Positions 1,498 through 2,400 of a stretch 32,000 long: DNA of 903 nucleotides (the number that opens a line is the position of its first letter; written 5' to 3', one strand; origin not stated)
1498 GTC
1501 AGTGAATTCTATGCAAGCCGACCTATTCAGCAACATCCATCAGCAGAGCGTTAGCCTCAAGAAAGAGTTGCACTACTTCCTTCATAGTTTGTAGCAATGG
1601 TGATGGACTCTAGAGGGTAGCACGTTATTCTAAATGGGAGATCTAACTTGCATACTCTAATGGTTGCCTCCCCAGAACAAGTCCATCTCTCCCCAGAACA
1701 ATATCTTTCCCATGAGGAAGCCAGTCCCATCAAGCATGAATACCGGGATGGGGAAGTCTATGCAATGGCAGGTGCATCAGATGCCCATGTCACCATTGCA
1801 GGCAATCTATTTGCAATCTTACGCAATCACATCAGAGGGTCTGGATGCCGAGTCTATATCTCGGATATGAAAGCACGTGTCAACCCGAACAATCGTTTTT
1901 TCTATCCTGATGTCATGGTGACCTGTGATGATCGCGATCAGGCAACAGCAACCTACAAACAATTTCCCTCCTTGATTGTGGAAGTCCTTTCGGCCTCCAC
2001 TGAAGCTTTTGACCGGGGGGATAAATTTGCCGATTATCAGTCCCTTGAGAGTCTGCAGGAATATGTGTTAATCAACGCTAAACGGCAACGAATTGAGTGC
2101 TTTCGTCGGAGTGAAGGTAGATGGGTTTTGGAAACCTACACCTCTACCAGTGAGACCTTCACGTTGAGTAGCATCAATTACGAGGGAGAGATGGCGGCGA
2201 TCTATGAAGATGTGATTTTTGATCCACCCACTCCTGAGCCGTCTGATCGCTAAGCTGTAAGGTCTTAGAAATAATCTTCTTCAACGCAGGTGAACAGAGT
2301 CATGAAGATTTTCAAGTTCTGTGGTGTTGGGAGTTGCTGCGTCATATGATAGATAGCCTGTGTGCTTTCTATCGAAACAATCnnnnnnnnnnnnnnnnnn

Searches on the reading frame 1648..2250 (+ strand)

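Call 41: search_protein_families(library=pfam, proteins=[window:1648-2250:+])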
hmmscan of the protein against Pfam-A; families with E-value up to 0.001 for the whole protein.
window:1648-2250:+ (201 aa): 1 family
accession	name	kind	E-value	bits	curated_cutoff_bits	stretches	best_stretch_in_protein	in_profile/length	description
PF05685.18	Uma2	-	4e-41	140.8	27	1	16-174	1-161/172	Putative restriction endonuclease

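Call 62: search_protein_families(library=padloc, proteins=[window:1648-2250:+], max_evalue=0.01)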
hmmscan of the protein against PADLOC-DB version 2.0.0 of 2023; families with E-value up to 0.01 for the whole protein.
window:1648-2250:+ (201 aa): 4 families
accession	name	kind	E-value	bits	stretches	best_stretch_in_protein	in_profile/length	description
PDLC04832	PDC-S03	-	9.1e-30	101.8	1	9-172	4-171/188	-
PDLC04834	PDC-S03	-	8.2e-29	98.6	1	10-172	5-167/184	-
PDLC04833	PDC-S03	-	2.3e-21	74.2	1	4-167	15-184/207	-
PDLC04835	PDC-S03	-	1.6e-09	35.7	1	12-143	7-145/207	-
